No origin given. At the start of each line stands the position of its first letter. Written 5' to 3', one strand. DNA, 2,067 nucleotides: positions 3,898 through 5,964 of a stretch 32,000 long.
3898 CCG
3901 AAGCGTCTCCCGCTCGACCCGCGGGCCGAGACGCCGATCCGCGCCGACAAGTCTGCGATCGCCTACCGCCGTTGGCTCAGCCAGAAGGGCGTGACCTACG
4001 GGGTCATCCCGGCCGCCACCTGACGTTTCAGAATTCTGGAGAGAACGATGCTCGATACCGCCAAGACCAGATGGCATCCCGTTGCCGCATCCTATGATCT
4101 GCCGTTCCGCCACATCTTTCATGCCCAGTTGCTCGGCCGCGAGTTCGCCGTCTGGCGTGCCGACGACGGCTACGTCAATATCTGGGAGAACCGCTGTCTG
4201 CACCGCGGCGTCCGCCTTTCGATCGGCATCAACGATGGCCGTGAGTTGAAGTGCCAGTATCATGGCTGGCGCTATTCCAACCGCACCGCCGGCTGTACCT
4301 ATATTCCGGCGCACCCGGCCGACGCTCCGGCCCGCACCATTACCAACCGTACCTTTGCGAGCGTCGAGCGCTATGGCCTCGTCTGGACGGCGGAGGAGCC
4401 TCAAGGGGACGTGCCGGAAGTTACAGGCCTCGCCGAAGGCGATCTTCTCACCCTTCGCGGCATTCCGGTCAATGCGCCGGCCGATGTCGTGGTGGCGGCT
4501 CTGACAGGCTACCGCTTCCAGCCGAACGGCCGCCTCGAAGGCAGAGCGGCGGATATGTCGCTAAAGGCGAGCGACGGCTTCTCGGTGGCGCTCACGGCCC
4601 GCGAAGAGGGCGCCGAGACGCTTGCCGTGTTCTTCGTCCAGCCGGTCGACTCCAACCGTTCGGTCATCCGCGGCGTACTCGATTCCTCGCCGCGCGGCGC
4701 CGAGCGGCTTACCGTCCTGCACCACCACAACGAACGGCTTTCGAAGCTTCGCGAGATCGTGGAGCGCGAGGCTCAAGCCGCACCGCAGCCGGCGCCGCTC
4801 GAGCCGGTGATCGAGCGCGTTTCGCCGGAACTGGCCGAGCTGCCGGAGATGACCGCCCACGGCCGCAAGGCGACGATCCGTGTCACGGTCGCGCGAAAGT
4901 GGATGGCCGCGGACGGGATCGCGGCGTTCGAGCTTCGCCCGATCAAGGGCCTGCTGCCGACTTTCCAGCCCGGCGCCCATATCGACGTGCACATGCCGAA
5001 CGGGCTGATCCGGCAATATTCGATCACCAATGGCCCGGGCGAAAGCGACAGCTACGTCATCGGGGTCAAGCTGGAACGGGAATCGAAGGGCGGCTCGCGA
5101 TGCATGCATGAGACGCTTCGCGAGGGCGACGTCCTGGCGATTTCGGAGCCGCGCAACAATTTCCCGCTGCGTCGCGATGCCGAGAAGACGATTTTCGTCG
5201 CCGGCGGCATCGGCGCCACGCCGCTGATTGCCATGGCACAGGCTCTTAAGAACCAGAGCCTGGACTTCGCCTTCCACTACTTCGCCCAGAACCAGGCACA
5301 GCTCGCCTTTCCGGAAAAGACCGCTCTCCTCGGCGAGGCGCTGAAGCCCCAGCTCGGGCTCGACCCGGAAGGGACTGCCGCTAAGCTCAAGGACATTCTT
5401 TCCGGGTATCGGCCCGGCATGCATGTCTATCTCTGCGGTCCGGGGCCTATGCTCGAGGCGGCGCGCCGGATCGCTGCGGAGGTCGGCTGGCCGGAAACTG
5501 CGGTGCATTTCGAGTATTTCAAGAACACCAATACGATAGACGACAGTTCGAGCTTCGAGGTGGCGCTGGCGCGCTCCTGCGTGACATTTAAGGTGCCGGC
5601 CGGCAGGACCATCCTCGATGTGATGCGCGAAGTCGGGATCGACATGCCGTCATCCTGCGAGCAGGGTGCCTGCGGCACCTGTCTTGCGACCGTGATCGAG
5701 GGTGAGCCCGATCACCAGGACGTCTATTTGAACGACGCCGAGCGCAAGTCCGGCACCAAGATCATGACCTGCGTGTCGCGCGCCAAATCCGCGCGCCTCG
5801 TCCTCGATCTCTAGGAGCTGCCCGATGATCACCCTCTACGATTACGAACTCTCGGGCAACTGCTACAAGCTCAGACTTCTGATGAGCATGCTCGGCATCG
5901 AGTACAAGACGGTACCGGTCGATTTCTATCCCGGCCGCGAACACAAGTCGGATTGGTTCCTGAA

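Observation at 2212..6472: NdmCDE-style split Rieske oxygenase: two Rieske-less catalytic subunits, a Rieske-reductase fusion and a GST in one operon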

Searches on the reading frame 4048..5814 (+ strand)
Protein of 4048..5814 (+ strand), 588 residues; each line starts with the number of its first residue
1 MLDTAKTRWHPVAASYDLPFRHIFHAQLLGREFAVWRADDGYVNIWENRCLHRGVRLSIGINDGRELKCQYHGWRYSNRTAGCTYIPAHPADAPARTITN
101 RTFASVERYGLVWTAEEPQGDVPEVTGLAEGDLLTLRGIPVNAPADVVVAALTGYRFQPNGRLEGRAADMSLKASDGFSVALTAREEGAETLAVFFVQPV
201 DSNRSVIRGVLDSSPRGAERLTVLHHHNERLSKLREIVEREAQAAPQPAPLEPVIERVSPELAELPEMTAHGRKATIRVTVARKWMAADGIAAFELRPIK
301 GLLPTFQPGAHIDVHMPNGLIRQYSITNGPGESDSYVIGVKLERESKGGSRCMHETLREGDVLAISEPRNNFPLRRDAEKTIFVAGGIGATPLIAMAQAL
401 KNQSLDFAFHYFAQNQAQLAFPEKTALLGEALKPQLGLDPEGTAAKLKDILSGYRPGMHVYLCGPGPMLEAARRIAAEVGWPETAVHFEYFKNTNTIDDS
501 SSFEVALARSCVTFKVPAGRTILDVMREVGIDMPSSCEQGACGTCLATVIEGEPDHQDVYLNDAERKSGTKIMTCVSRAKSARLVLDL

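Call 3: search_protein_families(library=pfam, proteins=[window:4048-5814:+], max_evalue=0.01)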
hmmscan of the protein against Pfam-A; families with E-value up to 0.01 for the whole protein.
window:4048-5814:+ (588 aa): 4 families
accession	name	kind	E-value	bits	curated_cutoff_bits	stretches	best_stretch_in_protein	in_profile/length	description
PF00355.32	Rieske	-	2.8e-16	59.6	20.3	1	9-90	2-82/88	Rieske [2Fe-2S] domain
PF00111.32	Fer2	-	4.7e-16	58.9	21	1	510-580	6-77/77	2Fe-2S iron-sulfur cluster binding domain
PF22290.1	DmmA-like_N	-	7.1e-08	33.4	33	1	371-485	11-123/124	Dimethylamine monooxygenase subunit DmmA-like, N-terminal domain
PF00175.26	NAD_binding_1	-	7.4e-05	23.8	22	0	446-473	81-108/109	Oxidoreductase NAD-binding domain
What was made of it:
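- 4873..5814 (+): g3 residues 276-588: phthalate-dioxygenase-reductase-type module (FMN and NAD(H) binding plus a plant-type [2Fe-2S] ferredoxin). Fer2 Pfam hit (call 3).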

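Call 4: search_protein_families(library=ncbifam, proteins=[window:4048-5814:+], max_evalue=0.01)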
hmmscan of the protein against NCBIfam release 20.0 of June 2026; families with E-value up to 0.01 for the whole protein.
window:4048-5814:+ (588 aa): 24 families
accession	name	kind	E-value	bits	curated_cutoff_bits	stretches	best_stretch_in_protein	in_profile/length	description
NF009805.0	PRK13289.1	equivalog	8.9e-28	97.3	432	2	273-429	151-314/399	NO-inducible flavohemoprotein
TIGR02160.1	PA_CoA_Oxy5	hypoth_equivalog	2.5e-24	85.7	420.8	1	306-587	33-350/352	1,2-phenylacetyl-CoA epoxidase subunit PaaE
NF040810.1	BenC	equivalog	3.5e-24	85.6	430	3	274-408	102-235/333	benzoate 1,2-dioxygenase electron transfer component BenC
NF007964.0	PRK10684.1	equivalog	3.5e-23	82.1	383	1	311-578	44-325/333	NADH oxidoreductase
NF058606.1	GlBtMonoRdsGbcB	equivalog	5.4e-21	74.9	500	2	300-421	37-163/362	glycine betaine monooxygenase reductase subunit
NF045803.1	MethMoxFADbindMmoC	equivalog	9.8e-18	64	500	2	305-491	139-340/343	aromatic/alkene monooxygenase hydroxylase FAD-binding subunit MmoC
NF008822.0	PRK11872.1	equivalog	6.6e-16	58.2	402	2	306-413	137-244/341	anthranilate 1,2-dioxygenase electron transfer component AntC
NF052579.1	BetMthstMoxSdmAMthl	equivalog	1.5e-14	53.8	600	1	9-114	18-124/351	4beta-methylsterol monooxygenase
TIGR02008.1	fdx_plant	subfamily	1.6e-11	43.8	81.15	1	511-581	14-84/97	ferredoxin [2Fe-2S]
NF004317.0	PRK05713.1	equivalog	3e-11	43.1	338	1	513-578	10-75/312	iron-sulfur-binding ferredoxin reductase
TIGR01941.1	nqrF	equivalog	1.2e-07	31.1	295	1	513-558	43-89/405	NADH:ubiquinone reductase (Na(+)-transporting) subunit F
NF000796.0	PRK00054.1-1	equivalog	3.6e-07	29.7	224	1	356-480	69-193/254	dihydroorotate dehydrogenase electron transfer subunit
NF041393.1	Frdxn_Halo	equivalog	1.9e-06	27.7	150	1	512-582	38-109/128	ferredoxin Fer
NF000799.0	PRK00054.1-4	equivalog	2.8e-06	26.6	314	1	344-473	72-203/258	dihydroorotate dehydrogenase electron transfer subunit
NF000798.0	PRK00054.1-3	equivalog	1.1e-05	25.3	219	1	355-471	77-189/244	dihydroorotate dehydrogenase electron transfer subunit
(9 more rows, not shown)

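Call 6: search_solved_structures(query=window:4048-5814:+, max_evalue=0.001)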
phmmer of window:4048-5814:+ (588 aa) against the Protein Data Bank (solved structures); distinct sequences matched with E-value up to 0.001: 99 (the best 60 are shown).
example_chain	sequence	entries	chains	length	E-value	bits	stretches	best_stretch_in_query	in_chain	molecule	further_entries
2pia_A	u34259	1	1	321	1.7e-65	225.1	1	276-588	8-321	PHTHALATE DIOXYGENASE REDUCTASE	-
7ylr_A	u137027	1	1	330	7.4e-60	206.5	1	302-588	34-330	Ferredoxin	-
6kbh_A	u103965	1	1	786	6e-58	200.2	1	256-587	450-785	Cytochrome P450 monooxygenase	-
6laa_A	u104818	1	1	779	9.1e-58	199.6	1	281-588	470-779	Cytochrome P450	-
6wn3_A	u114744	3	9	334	2.1e-21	79.6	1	8-124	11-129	SxtT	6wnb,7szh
6wnc_A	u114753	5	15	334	1.8e-20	76.5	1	8-124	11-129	SxtDIOX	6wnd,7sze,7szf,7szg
6icm_D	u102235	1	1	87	7.6e-19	71.1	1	503-588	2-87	Oxidoreductase NdmD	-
6icp_A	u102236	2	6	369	1.1e-14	57.4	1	8-126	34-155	Methylxanthine N1-demethylase NdmA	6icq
6ick_A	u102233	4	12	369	1.1e-14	57.4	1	8-126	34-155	Methylxanthine N1-demethylase NdmA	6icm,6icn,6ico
7fhr_A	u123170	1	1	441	5.6e-13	51.8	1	22-125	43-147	Putative Phthalate 4,5-dioxygenase, subunit alpha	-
1gvh_A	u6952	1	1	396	6.6e-13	51.5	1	278-491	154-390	FLAVOHEMOPROTEIN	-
7qwt_A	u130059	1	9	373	2.8e-12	49.4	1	5-117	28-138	Rieske (2Fe-2S) domain protein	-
5ogx_A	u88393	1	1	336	3.8e-12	49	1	518-578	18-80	Cytochrome P450 reductase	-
6khi_1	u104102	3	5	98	1e-11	47.6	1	510-582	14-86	Ferredoxin-1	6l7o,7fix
1roe_A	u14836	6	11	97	1.1e-11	47.5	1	510-582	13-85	FERREDOXIN | Ferredoxin-1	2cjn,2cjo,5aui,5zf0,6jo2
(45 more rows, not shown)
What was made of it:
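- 4873..5814 (+): 2pia 1.7e-65 over 276-588 (call 6).
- On Ordinary class IA Rieske oxygenase (VanAB, phthalate dioxygenase, GbcAB type): g3 residues 276-588 match 2pia at 1.7e-65 (call 6).
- Closest known: Phthalate dioxygenase reductase / VanB-type reductases. Same: g3 residues 276-588 form a complete PDR module (2pia 1.7e-65) (call 6).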

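Call 24: find_homologous_proteins(query=window:4048-5814:+, max_evalue=1e-10)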
Query window:4048-5814:+ (588 aa): 1532 proteins with E <= 1e-10 among 8000 candidates; the best 120 are listed.
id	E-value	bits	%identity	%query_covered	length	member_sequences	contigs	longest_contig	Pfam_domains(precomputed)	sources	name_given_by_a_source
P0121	0.0e+0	1274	93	100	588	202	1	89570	PF00111.33,PF22290.2,PF00355.33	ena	-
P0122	0.0e+0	1273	93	100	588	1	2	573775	PF00111.33,PF22290.2,PF00355.33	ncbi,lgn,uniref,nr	ncbi:Rieske 2Fe-2S domain-containing protein [Sinorhizobium meliloti]|uniref:Rieske 2Fe-2S domain-co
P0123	0.0e+0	1219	89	100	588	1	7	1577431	PF00111.33,PF00175.27,PF22290.2,PF00355.33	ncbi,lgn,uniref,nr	ncbi:Rieske 2Fe-2S domain-containing protein [Sinorhizobium medicae]|uniref:Ferredoxin n=1 Tax=Sinor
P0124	0.0e+0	1217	88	100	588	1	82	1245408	PF00111.33,PF00175.27,PF22290.2,PF00355.33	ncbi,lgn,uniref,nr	ncbi:Rieske 2Fe-2S domain-containing protein [Sinorhizobium medicae]|uniref:Ferredoxin n=1 Tax=Sinor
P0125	0.0e+0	1216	88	100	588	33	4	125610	PF00111.33,PF00175.27,PF22290.2,PF00355.33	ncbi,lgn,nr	ncbi:Rieske 2Fe-2S domain-containing protein [Sinorhizobium medicae]|nr:Rieske 2Fe-2S domain-contain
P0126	0.0e+0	1216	88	100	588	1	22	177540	PF00111.33,PF00175.27,PF22290.2,PF00355.33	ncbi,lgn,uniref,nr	ncbi:Rieske 2Fe-2S domain-containing protein [Sinorhizobium medicae]|uniref:Rieske 2Fe-2S domain-con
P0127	0.0e+0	1215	88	100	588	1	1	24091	PF00111.33,PF00355.33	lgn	-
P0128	0.0e+0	1192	87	100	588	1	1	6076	PF00111.33,PF00175.27,PF22290.2,PF00355.33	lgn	-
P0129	0.0e+0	1174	86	100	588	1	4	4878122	PF00111.33,PF22290.2,PF00355.33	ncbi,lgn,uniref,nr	ncbi:Rieske 2Fe-2S domain-containing protein [Aminobacter aganoensis]|uniref:Ferredoxin-NADP reducta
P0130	0.0e+0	1166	85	100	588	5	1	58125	PF00111.33,PF22290.2,PF00355.33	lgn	-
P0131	0.0e+0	1162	85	100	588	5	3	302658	PF00111.33,PF00175.27,PF22290.2,PF00355.33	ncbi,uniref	ncbi:Rieske 2Fe-2S domain-containing protein [Aminobacter sp. BE322]|uniref:PDR/VanB family oxidored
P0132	0.0e+0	1159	84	100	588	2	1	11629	PF00111.33,PF22290.2,PF00355.33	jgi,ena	-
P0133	0.0e+0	1159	84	100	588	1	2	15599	PF00111.33,PF22290.2,PF00355.33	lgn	-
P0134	0.0e+0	1158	84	100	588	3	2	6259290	PF00111.33,PF00355.33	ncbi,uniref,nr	ncbi:oxidoreductase [Pseudomonas sp. Cab53]|uniref:Rieske 2Fe-2S domain-containing protein n=1 Tax=P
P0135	0.0e+0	1141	82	100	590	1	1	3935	PF00111.33,PF22290.2,PF00355.33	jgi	jgi:ferredoxin-NADP reductase/nitrite reductase/ring-hydroxylating ferredoxin subunit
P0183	0.0e+0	1050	76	100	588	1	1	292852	PF00111.33,PF00175.27,PF22290.2,PF00355.33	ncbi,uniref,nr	ncbi:Ferredoxin [Agrobacterium tumefaciens str. Kerr 14]|uniref:Ferredoxin n=1 Tax=Agrobacterium tum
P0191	0.0e+0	1037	76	100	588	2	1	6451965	PF00111.33,PF22290.2,PF00355.33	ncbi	ncbi:ferredoxin [Labrys miyagiensis]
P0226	4.1e-294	995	73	99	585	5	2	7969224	PF00111.33,PF22290.2,PF00355.33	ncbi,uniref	ncbi:Rieske 2Fe-2S domain-containing protein [Mesorhizobium kowhaii]|uniref:Rieske 2Fe-2S domain-con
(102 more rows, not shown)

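Call 28: find_encoding_contigs(protein=P0134, flank=10000, max_places=1)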
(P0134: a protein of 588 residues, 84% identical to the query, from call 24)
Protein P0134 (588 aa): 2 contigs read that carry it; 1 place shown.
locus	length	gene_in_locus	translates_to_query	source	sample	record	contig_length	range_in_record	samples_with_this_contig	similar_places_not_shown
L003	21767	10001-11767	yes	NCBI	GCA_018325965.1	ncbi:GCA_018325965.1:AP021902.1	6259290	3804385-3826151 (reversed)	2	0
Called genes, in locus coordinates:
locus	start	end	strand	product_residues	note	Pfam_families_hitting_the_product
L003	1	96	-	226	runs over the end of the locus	PF13489:Methyltransf_23 (weak), PF08241:Methyltransf_11, PF08242:Methyltransf_12 (weak), PF13649:Methyltransf_25, PF13847:Methyltransf_31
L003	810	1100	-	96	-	-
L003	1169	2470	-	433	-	PF01946:Thi4 (weak), PF07992:Pyr_redox_2 (faint), PF00890:FAD_binding_2 (faint), PF01266:DAO, PF03486:HI0933_like (faint), PF13450:NAD_binding_8 (weak), PF13738:Pyr_redox_3 (faint), PF01593:Amino_oxidase (faint)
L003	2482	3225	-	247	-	PF00702:Hydrolase (weak)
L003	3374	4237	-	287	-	PF04069:OpuAC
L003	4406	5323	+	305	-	PF00126:HTH_1, PF03466:LysR_substrate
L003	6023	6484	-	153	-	-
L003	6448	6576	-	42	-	-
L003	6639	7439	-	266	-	PF03502:Channel_Tsx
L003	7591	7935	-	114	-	-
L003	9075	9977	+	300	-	PF19112:VanA_C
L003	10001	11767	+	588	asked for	PF00355:Rieske, PF00111:Fer2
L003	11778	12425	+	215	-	PF02798:GST_N, PF13417:GST_N_3, PF13409:GST_N_2, PF13410:GST_C_2 (weak)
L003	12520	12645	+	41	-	-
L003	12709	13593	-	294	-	PF12833:HTH_18, PF00165:HTH_AraC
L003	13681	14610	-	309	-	PF02653:BPD_transp_2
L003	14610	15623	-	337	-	PF02653:BPD_transp_2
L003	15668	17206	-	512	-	PF00005:ABC_tran, PF13304:AAA_21 (faint), PF00005:ABC_tran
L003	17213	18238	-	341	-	PF02608:Bmp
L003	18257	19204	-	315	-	PF00970:FAD_binding_6 (weak), PF00111:Fer2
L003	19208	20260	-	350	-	PF00355:Rieske, PF19112:VanA_C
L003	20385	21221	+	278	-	PF12833:HTH_18, PF00165:HTH_AraC (weak)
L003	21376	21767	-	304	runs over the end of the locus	PF00294:PfkB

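Call 31: search_solved_structures(query=L003:19208-20260:-, max_evalue=1e-10)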
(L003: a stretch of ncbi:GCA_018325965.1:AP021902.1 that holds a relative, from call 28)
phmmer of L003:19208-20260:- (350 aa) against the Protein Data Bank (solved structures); distinct sequences matched with E-value up to 1e-10: 10.
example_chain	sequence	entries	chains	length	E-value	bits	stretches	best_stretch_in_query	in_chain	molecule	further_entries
6ick_A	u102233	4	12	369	8.5e-38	133.4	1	25-338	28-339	Methylxanthine N1-demethylase NdmA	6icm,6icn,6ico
6icp_A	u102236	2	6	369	1e-37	133.1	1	25-338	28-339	Methylxanthine N1-demethylase NdmA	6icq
6wnc_A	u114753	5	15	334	6.4e-34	120.6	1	32-342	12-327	SxtDIOX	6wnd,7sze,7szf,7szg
6wn3_A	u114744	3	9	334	8.3e-33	117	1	27-342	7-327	SxtT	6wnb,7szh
6icl_A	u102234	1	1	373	9.3e-25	90.5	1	27-337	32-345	Methylxanthine N3-demethylase NdmB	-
9ina_A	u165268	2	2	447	4.4e-15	58.6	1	19-191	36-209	Rieske (2Fe-2S) domain protein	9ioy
3gb4_A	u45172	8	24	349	9.1e-15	57.6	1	30-187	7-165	DdmC | Dicamba O-demethylase, oxygenase component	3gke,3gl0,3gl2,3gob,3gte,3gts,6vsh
7fhr_A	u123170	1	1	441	1.3e-14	57.1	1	29-142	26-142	Putative Phthalate 4,5-dioxygenase, subunit alpha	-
7qwt_A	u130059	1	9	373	2.5e-14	56.2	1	8-189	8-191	Rieske (2Fe-2S) domain protein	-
7fjl_A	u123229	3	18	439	9.5e-13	51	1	27-188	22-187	Rieske (2Fe-2S) domain protein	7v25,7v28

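Call 34: predict_structure(alignment_id=A1)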
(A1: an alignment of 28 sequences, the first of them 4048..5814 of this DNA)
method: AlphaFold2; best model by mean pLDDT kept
length: 588 residues; sequences in the alignment: 28
mean_pLDDT: 68.4   pTM: 0.51
mean pLDDT of the five models: 68.4, 66.7, 60.7, 60.6, 60.2
residues with pLDDT >= 90: 117; 70-90: 225; 50-70: 85; < 50: 161
segments of 3 or more residues with pLDDT < 50: 49-100, 252-275, 492-516, 532-588
pLDDT, mean of each block of 10 residues (from residue 1): 81 77 65 65 62 34 32 30 32 36 79 87 75 83 90 91 78 89 89 92 87 82 87 89 79 43 35 56 91 85 64 73 75 78 67 84 71 70 86 87 87 91 90 93 93 87 81 88 77 38 26 46 55 41 34 37 42 34 29
secondary structure, 60 per line:
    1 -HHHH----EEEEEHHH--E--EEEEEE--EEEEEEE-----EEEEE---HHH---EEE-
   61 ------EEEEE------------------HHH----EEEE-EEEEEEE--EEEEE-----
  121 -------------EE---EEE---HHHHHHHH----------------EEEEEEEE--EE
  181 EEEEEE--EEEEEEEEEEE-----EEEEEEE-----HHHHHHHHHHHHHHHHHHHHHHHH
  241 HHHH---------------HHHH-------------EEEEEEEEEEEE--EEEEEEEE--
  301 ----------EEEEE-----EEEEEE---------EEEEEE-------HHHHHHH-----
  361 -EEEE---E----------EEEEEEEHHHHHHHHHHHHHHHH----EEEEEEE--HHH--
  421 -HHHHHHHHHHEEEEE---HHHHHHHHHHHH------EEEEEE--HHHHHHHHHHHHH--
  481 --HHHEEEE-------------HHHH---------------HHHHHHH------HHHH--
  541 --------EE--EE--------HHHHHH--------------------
elements in order: H2-5 E10-14 E23-28 E31-37 E43-47 E57-59 E67-71 E97-100 E102-108 E111-115 E139-141 H145-152 E169-176 E179-186 E189-199 E205-211 H217-244 H260-263 E277-288 E291-298 E311-315 E321-326 E336-341 H349-355 E362-365 E380-386 H387-402 E407-413 H422-431 E432-436 H440-451 E458-463 H466-478 E486-489 H503-506 H522-528 H535-538 H563-568
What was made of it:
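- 4423..4872 (+): g3 residues 126-275: linker domain, a reduced helix-grip (oxygenase catalytic-domain) fold that has lost the iron ligands. AF2 pLDDT is 75-92 over 126-250, with a sheet plus a long helix (call 34).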

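Call 36: fold_search(model_id=the predicted structure, library=pdb)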
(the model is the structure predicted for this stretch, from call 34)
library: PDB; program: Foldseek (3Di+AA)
matches with E <= 10: 1845; with E <= 0.001: 271
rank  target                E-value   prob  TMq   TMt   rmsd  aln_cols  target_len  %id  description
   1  6kbh                  1.3e-23  1.00  0.37  0.29  21.9       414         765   30  Crystal structure of an intact type IV self-sufficient cytochrome P450 monooxygenase (released 2020-07-01)
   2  2pia                  3.4e-22  1.00  0.35  0.63  12.5       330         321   38  PHTHALATE DIOXYGENASE REDUCTASE: A MODULAR STRUCTURE FOR ELECTRON TRANSFER FROM PYRIDINE NUCLEOTIDES TO [2FE-2S] (released 1993-04-15)
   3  7ylr                  4.3e-21  1.00  0.35  0.61  12.6       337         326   36  Structure of a bacteria protein (released 2023-06-14)
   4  6laa                  2.6e-20  1.00  0.36  0.29  19.6       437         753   26  Crystal structure of full-length CYP116B46 from Tepidiphilus thermophilus (released 2020-06-10)
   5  1gvh                  1.4e-17  1.00  0.33  0.48  14.6       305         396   23  The X-ray structure of ferric Escherichia coli flavohemoglobin reveals an unespected geometry of the distal heme pocket (released 2002-08-06)
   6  4eh1_B                1.4e-16  1.00  0.32  0.75   3.9       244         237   21  Crystal Structure of the Flavohem-like-FAD/NAD Binding Domain of Nitric Oxide Dioxygenase from Vibrio cholerae O1 biov (released 2012-04-25)
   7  4eh1_A                1.8e-15  1.00  0.31  0.74   3.2       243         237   23  Crystal Structure of the Flavohem-like-FAD/NAD Binding Domain of Nitric Oxide Dioxygenase from Vibrio cholerae O1 biov (released 2012-04-25)
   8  5ogx                  7.7e-15  1.00  0.33  0.57   3.2       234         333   24  Crystal structure of Amycolatopsis cytochrome P450 reductase GcoB. (released 2018-07-04)
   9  6o0a                  1.6e-14  1.00  0.31  0.47  14.0       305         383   16  Crystal structure of flavohemoglobin from Malassezia yamatoensis with bound FAD and heme determined by iron SAD phasing (released 2019-03-06)
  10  4wqm                  2.1e-14  1.00  0.32  0.56   3.9       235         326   23  Structure of the toluene 4-monooxygenase NADH oxidoreductase T4moF, K270S K271S variant (released 2015-09-09)
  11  7szg_A                3.1e-14  1.00  0.29  0.51   8.9       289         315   23  Structure of the Rieske Non-heme Iron Oxygenase GxtA Pressurized with Xenon (released 2022-01-19)
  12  6wnd_A                4.3e-14  1.00  0.29  0.51   8.3       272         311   24  Structure of the Rieske non-heme iron oxygenase GxtA with dideoxysaxitoxin bound (released 2020-06-17)
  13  6wnb_B                4.6e-14  1.00  0.30  0.50   8.6       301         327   21  Structure of the Rieske non-heme iron oxygenase SxtT with dideoxysaxitoxin bound (released 2020-06-17)
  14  7szg_B                4.6e-14  1.00  0.28  0.49   8.6       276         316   24  Structure of the Rieske Non-heme Iron Oxygenase GxtA Pressurized with Xenon (released 2022-01-19)
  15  6wnd_B                5.1e-14  1.00  0.28  0.48   8.6       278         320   23  Structure of the Rieske non-heme iron oxygenase GxtA with dideoxysaxitoxin bound (released 2020-06-17)
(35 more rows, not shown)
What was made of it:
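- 4423..4872 (+): Whole SxtT/GxtA alpha subunits align over 272-305 columns at E~1e-14 (call 36).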
